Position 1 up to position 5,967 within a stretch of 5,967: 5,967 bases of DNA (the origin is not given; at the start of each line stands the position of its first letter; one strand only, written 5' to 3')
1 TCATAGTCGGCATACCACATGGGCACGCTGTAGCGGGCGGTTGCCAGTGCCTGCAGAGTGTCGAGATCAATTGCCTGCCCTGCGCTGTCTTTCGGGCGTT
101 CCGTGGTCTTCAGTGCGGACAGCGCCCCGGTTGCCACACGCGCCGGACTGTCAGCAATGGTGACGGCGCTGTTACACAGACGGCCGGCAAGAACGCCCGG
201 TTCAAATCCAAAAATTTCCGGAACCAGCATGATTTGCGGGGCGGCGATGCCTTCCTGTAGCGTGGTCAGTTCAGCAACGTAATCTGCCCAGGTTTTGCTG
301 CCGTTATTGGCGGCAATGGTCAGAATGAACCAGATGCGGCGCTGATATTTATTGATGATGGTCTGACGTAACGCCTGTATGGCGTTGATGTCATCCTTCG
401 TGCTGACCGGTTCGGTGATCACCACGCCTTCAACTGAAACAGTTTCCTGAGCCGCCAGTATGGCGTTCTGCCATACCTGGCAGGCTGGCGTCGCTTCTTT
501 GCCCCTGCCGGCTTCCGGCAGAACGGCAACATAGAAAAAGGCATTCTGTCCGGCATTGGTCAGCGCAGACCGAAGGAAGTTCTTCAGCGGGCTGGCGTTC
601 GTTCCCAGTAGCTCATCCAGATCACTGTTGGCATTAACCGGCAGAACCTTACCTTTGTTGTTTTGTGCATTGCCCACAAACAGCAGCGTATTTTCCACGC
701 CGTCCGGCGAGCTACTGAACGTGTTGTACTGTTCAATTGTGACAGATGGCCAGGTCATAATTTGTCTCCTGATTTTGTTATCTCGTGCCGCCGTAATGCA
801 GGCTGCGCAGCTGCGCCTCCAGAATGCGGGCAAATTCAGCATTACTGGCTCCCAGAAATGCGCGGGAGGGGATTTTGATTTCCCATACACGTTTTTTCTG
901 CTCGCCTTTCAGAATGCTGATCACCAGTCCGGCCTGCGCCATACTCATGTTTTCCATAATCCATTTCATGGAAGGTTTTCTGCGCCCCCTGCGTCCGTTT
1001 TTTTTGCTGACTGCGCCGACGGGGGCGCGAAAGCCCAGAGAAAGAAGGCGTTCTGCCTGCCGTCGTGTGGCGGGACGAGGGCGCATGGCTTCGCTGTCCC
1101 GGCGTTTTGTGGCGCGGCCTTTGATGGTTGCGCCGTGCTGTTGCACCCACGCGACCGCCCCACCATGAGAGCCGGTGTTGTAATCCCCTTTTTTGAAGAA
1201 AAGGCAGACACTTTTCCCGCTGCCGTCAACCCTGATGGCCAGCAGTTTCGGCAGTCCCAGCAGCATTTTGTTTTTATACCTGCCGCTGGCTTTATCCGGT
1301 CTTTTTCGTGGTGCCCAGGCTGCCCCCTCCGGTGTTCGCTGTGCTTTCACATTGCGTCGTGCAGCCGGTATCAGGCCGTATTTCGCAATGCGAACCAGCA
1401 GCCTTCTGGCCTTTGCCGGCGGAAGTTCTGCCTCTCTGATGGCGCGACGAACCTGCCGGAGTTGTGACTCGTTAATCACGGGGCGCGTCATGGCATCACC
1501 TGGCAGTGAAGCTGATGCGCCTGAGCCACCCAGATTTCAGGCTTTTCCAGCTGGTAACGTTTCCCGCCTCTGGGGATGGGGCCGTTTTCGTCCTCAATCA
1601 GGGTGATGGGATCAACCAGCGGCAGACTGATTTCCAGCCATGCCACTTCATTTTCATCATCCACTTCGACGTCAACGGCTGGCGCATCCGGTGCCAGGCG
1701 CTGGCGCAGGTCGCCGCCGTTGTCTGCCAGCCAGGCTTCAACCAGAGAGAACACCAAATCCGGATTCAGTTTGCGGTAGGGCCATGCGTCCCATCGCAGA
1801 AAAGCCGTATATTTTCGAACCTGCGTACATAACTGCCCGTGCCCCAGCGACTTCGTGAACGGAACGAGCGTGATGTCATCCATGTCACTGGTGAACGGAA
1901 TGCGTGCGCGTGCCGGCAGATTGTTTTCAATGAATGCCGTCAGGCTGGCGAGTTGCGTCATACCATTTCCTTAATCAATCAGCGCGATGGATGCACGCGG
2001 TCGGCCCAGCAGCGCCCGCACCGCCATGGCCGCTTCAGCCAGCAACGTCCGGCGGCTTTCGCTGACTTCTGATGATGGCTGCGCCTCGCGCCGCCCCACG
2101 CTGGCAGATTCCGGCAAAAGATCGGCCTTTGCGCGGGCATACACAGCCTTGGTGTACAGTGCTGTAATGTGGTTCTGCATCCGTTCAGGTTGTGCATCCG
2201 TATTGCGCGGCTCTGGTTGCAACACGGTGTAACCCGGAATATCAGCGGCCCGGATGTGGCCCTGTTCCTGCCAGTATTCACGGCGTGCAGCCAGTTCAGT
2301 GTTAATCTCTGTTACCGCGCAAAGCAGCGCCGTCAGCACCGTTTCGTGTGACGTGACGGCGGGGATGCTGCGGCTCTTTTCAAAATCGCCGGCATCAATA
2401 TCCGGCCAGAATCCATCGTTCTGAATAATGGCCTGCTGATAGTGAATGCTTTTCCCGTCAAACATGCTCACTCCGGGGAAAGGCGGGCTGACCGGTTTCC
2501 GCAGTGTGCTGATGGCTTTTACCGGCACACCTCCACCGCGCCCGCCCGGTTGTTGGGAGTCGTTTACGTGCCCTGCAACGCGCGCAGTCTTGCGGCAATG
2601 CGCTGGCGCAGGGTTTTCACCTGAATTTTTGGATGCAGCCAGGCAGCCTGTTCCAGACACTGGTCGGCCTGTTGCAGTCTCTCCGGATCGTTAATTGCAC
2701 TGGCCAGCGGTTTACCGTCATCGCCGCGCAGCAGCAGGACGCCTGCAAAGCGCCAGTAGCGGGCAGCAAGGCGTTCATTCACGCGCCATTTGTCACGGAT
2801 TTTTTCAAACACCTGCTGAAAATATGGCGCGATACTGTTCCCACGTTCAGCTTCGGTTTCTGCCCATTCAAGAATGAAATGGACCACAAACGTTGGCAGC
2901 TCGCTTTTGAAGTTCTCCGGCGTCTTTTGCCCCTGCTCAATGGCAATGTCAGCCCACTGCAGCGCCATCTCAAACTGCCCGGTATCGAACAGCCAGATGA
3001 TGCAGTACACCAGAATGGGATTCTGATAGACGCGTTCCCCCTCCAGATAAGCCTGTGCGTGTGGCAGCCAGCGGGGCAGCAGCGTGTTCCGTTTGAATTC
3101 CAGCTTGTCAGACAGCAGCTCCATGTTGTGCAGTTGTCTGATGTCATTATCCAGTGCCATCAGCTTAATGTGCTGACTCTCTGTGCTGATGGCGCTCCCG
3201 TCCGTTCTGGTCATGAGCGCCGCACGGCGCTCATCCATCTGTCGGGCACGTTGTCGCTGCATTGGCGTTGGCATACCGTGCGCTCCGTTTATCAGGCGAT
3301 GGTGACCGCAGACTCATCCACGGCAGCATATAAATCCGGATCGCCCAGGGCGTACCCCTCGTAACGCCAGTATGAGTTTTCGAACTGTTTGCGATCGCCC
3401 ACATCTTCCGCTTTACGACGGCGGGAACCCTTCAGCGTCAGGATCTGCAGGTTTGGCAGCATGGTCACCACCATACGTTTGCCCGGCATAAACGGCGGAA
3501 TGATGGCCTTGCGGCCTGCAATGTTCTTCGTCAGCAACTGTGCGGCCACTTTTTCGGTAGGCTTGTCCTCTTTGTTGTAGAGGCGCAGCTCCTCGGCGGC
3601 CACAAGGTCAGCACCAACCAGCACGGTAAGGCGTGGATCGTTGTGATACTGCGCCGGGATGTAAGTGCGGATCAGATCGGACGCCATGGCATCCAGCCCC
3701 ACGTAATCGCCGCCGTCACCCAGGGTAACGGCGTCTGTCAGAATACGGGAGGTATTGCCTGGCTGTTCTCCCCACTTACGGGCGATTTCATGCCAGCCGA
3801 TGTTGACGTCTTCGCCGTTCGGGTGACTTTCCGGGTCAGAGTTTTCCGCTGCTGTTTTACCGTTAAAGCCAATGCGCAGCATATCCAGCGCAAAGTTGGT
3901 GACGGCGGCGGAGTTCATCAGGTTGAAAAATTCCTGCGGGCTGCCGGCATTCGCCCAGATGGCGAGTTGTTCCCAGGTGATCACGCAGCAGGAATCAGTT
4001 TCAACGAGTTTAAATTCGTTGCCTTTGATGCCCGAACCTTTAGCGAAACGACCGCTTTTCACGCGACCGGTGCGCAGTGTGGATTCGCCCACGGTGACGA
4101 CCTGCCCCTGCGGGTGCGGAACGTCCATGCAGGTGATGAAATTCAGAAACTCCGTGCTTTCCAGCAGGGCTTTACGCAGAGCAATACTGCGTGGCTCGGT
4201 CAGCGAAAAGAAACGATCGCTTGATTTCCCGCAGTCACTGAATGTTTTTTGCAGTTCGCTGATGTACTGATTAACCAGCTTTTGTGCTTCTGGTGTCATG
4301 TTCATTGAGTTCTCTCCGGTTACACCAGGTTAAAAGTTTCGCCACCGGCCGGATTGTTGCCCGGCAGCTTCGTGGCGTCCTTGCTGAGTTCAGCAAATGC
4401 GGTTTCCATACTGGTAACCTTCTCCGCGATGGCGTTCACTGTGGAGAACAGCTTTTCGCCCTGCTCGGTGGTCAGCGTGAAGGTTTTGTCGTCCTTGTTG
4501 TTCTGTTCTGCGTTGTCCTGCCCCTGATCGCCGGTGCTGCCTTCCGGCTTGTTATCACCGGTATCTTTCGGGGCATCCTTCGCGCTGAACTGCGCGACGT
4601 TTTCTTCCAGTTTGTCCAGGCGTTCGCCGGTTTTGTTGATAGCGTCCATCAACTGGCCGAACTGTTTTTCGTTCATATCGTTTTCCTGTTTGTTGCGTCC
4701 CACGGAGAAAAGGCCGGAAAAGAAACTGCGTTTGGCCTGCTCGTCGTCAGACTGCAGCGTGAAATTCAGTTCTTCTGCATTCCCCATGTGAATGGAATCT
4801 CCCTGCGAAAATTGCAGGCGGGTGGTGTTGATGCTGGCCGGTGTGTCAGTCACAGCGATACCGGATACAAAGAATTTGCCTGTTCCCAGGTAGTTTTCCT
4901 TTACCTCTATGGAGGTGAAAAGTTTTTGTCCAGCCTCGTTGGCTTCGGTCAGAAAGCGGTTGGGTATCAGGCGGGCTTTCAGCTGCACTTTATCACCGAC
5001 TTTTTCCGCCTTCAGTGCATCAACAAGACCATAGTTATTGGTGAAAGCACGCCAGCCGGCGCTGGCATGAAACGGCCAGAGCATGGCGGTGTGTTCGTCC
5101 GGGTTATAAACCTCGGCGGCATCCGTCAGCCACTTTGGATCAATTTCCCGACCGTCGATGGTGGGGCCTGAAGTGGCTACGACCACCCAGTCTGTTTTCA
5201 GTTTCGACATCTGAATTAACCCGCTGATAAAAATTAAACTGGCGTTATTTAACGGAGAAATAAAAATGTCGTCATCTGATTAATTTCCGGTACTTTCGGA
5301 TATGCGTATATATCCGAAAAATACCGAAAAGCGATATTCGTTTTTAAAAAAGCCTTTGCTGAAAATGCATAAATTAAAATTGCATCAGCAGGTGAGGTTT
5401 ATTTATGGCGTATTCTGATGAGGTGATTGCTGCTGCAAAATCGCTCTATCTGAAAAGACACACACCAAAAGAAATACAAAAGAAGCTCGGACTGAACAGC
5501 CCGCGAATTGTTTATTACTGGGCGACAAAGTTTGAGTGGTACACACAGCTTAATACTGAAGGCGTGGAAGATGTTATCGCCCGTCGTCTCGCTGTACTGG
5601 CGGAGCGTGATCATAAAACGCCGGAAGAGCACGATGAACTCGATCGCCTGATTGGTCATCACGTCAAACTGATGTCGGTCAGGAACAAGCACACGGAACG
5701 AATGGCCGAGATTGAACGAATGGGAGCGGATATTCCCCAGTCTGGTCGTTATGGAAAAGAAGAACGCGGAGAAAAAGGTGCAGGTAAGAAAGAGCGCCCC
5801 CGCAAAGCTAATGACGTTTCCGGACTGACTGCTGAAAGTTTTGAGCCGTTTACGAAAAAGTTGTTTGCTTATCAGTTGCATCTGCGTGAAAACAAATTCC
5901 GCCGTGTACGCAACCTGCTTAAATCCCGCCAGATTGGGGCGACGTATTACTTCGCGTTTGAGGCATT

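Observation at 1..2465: Gene order departs from P2: head completion gene followed directly by R-like, S-like and sheath-like genes, with no X or lysis cassette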

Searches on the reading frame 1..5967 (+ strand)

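Call 10: search_dna_similar(query=L001:19610-20758:-, collection=phages, mode=protein, max_rows=40)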
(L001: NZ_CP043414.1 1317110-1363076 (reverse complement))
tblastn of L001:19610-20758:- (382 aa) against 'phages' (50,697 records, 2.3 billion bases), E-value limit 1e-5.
Records with a match: 76; places in all: 76; records where one place covers at least 80% of the query: 75.
Best place of each record, by identity: <60% 76.
By first word of the organism name: Vibrio 29; Escherichia 9; Pseudomonas 6; Pseudoalteromonas 6; Salmonella 5; Pasteurella 5; Aeromonas 4; Haemophilus 4; Cronobacter 2; Yersinia 2; and 2 more.
By host as written in the record: - 13; Salmonella sp. 4; Vibrio alginolyticus 4; Cronobacter sakazakii 2; Yersinia enterocolitica 324 2; Aeromonas media 2; Pasteurella multocida 2; Salinivibrio sp. 2; and 37 more.
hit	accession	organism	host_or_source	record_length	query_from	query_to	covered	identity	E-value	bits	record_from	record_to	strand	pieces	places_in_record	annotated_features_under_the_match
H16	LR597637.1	Escherichia phage ESSI2_ev239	-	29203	1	382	100%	56.0%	1e-130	418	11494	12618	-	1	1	Tail sheath protein | Ne1 neck protein | Tail tube protein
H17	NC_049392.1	Escherichia phage ESSI2_ev239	-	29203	1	382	100%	56.0%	1e-130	418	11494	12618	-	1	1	tail sheath | tail completion or Neck1 protein | tail protein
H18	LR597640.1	Escherichia phage ESSI2_ev129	-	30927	1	382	100%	55.5%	6e-132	422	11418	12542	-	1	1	Phage sheath protein | Ne1 neck protein | Phage tail tube protein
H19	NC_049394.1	Escherichia phage ESSI2_ev129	-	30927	1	382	100%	55.5%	6e-132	422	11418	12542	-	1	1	tail sheath | tail completion or Neck1 protein | tail protein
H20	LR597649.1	Escherichia phage ESSI2_ev015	-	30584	1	382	100%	55.2%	3e-131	420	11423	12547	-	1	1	Tail sheath protein | Ne1 neck protein | Tail tube protein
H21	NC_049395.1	Escherichia phage ESSI2_ev015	-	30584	1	382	100%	55.2%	3e-131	420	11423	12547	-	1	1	tail sheath | tail completion or Neck1 protein | tail protein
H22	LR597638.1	Escherichia phage ESSI2_ev040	-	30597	1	382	100%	55.2%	3e-131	420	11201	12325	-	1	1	phage tail sheath protein | Ne1 neck protein | phage tail tube protein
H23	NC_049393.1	Escherichia phage ESSI2_ev040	-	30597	1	382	100%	55.2%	3e-131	420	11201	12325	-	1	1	tail sheath | tail completion or Neck1 protein | tail protein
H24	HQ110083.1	Cronobacter phage ESSI-2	Cronobacter sakazakii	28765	1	382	100%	55.0%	6e-128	410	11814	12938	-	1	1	tail sheath protein | hypothetical protein | tail tube protein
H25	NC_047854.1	Cronobacter phage ESSI-2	Cronobacter sakazakii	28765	1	382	100%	55.0%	6e-128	410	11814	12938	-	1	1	tail sheath | tail completion or Neck1 protein | tail protein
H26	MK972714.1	Salmonella phage SW3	Salmonella sp.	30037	1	379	99%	55.4%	1e-129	415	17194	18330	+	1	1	DUF2586 family protein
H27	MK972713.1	Salmonella phage SW5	Salmonella sp.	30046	1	379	99%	55.4%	1e-129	415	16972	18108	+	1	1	DUF2586 family protein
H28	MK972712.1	Salmonella phage SI7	Salmonella sp.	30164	1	379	99%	55.4%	1e-129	415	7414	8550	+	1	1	topoisomerase IA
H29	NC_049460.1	Salmonella phage SI7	Salmonella sp.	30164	1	379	99%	55.4%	1e-129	415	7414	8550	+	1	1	tail sheath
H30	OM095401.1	Yersinia phage vB_YenM_324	Yersinia enterocolitica 324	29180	1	381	100%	55.1%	2e-125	404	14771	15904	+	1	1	topoisomerase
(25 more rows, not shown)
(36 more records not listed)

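Call 25: search_solved_structures(query=L001:19610-20758:-, max_evalue=1)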
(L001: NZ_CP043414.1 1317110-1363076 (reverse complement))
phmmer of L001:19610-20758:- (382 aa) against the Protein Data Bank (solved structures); distinct sequences matched with E-value up to 1: 3.
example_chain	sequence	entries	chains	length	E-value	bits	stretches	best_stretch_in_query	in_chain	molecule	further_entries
7lzh_A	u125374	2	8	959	0.24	13.5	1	301-343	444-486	Glutamate receptor 3.4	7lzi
8wm6_s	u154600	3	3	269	0.78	11.8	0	195-239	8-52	chain s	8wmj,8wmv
6lcs_A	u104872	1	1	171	0.92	11.6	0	233-292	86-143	VH-SARAH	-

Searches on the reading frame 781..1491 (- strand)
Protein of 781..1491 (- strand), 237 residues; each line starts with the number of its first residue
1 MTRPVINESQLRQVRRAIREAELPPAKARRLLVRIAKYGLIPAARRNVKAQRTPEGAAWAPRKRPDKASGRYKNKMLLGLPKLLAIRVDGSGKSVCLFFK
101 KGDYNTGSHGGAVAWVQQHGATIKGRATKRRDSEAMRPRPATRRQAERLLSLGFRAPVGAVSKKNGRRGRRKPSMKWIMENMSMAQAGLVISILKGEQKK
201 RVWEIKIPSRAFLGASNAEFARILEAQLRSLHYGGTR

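Call 5: search_protein_families(library=pfam, proteins=[window:781-1491:-], max_evalue=0.01)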
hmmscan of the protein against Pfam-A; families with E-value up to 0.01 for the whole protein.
window:781-1491:- (237 aa): 1 family
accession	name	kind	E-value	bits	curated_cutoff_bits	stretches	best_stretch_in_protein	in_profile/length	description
PF05069.18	Phage_tail_S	-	1.5e-08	35.1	24.3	1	11-87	3-85/148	Phage virion morphogenesis family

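Call 6: search_protein_families(library=phrogs, proteins=[window:781-1491:-], max_evalue=0.001)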
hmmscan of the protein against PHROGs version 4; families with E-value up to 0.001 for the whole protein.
window:781-1491:- (237 aa): 1 family
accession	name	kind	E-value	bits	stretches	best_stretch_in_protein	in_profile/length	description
phrog_26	-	connector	1.9e-24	87.7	1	6-231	82-226/321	tail completion or Neck1 protein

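Call 26: search_solved_structures(query=window:781-1491:-, max_evalue=1)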
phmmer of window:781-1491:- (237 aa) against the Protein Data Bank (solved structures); distinct sequences matched with E-value up to 1: 1.
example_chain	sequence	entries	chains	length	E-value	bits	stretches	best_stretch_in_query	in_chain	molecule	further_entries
3zs6_A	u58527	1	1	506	0.82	12.6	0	4-73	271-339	PERIPLASMIC OLIGOPEPTIDE-BINDING PROTEIN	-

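Call 50: find_encoding_contigs(protein=window:781-1491:-, flank=10000, max_places=4)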
Protein window:781-1491:- (237 aa): 4 contigs read that carry it; 3 places shown.
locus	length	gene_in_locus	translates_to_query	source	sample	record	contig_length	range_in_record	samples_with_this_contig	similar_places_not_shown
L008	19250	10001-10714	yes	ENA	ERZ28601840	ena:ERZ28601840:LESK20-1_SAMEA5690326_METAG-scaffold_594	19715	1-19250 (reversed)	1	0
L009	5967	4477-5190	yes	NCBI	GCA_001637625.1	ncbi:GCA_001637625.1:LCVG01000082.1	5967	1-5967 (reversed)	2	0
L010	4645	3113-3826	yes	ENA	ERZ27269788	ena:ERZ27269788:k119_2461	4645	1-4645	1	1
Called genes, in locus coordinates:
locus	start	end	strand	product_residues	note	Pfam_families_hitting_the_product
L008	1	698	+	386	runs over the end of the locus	?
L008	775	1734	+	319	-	PF06406:StbA_N, PF17989:ALP_N (faint), PF21523:ParM_N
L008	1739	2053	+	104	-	PF10784:Plasmid_stab_B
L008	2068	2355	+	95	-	-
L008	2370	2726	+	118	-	PF02082:Rrf2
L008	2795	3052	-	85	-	PF04606:Ogr_Delta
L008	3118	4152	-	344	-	PF04860:Phage_portal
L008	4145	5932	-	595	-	PF06056:Terminase_5, PF03237:Terminase_6N, PF17289:Terminase_6C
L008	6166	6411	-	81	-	-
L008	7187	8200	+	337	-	PF05125:Phage_cap_P2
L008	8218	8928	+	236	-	PF05944:Phage_term_smal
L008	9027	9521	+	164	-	PF05926:Phage_GPL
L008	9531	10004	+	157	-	PF06891:P2_Phage_GpR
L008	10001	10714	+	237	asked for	PF05069:Phage_tail_S (faint)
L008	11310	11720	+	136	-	PF10758:DUF2586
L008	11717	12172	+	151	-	PF10772:Phage_HP1_Orf24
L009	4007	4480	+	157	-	PF06891:P2_Phage_GpR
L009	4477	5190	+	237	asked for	PF05069:Phage_tail_S (faint)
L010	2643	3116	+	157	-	PF06891:P2_Phage_GpR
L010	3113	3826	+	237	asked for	PF05069:Phage_tail_S (faint)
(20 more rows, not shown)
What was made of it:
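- A metagenome scaffold that encodes the identical S protein has the same order, and its tube gene hits PF10772 'Phage_HP1_Orf24' (call 50).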

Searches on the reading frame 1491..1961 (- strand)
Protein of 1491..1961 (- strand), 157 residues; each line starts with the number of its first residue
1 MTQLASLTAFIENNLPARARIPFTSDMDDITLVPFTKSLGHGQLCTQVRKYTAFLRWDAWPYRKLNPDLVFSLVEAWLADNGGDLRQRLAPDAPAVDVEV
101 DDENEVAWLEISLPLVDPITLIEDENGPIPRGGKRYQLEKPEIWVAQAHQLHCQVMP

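Call 5: search_protein_families(library=pfam, proteins=[window:1491-1961:-], max_evalue=0.01)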
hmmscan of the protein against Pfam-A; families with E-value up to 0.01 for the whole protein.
window:1491-1961:- (157 aa): 1 family
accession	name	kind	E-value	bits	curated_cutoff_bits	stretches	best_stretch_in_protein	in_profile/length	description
PF06891.17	P2_Phage_GpR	-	8e-16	58.8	25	1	1-137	1-130/133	P2 phage tail completion protein R (GpR)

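Call 6: search_protein_families(library=phrogs, proteins=[window:1491-1961:-], max_evalue=0.001)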
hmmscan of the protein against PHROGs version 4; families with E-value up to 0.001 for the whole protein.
window:1491-1961:- (157 aa): 1 family
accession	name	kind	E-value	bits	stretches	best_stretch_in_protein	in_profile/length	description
phrog_65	-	connector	3.8e-22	79.7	1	1-150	1-158/159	tail terminator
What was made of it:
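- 1488..1961 (-): gpR-family tail terminator gene (157 aa). The product matches PF06891 P2_Phage_GpR at E 8e-16, covering 1-137 of the protein and 1-130 of the 133-position profile, and phrog_65 'tail terminator' at E 3.8e-22 (calls 5, 6).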

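Call 27: search_solved_structures(query=window:1491-1961:-, max_evalue=1)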
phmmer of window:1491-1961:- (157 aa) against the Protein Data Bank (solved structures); distinct sequences matched with E-value up to 1: 1.
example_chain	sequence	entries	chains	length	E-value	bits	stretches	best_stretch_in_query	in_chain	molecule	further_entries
5z07_A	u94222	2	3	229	0.077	16.2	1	22-68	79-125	Cenp-I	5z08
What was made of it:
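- Tried and rejected: phmmer of the sheath, S-like and R-like proteins against PDB sequences found nothing significant (calls 25-27).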

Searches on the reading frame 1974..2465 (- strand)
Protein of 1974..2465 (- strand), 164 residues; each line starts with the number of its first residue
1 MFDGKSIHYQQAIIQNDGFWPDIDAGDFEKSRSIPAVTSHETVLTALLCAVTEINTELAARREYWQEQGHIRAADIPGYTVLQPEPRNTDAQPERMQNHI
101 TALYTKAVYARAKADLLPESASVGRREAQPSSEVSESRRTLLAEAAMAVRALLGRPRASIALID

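Call 5: search_protein_families(library=pfam, proteins=[window:1974-2465:-], max_evalue=0.01)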
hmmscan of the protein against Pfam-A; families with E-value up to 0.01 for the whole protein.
window:1974-2465:- (164 aa): 1 family
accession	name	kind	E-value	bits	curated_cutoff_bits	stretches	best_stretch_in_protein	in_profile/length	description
PF05926.16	Phage_GPL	-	2.9e-28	99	27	1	14-163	1-139/139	Phage head completion protein (GPL)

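Call 6: search_protein_families(library=phrogs, proteins=[window:1974-2465:-], max_evalue=0.001)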
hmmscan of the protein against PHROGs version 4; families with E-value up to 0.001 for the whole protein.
window:1974-2465:- (164 aa): 1 family
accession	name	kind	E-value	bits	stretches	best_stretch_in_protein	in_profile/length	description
phrog_71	-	connector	3e-36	125.6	1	7-163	11-158/158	head-tail adaptor Ad1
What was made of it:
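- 1971..2465 (-): gpL head completion / head-tail adaptor gene (164 aa). The product matches PF05926 at E 2.9e-28 and phrog_71 at E 3e-36 (calls 5, 6).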

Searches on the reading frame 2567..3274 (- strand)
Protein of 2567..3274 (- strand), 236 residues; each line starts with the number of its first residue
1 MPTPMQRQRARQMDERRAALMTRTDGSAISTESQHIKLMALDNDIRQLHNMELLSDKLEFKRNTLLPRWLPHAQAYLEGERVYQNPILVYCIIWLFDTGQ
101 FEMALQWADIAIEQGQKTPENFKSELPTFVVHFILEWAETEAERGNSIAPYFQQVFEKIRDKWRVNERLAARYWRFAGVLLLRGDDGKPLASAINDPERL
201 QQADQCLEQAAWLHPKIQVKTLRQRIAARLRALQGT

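Call 5: search_protein_families(library=pfam, proteins=[window:2567-3274:-], max_evalue=0.01)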
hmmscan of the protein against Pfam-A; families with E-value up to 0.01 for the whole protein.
window:2567-3274:- (236 aa): 1 family
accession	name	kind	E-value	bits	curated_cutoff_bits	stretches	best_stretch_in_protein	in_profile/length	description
PF05944.17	Phage_term_smal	-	1.2e-36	126.1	29.4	1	38-167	1-129/130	Phage small terminase subunit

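Call 6: search_protein_families(library=phrogs, proteins=[window:2567-3274:-], max_evalue=0.001)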
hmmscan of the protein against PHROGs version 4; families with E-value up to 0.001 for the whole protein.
window:2567-3274:- (236 aa): 2 families
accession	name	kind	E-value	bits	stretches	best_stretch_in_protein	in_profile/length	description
phrog_74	-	head and packaging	6.2e-65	220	1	1-234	1-221/232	terminase small subunit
phrog_9273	-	head and packaging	2.7e-12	47.6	1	12-135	8-131/139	terminase small subunit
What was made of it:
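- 2564..3274 (-): gpM small terminase subunit gene (236 aa). The product matches PF05944 at E 1.2e-36 and phrog_74 at E 6.2e-65 (calls 5, 6).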
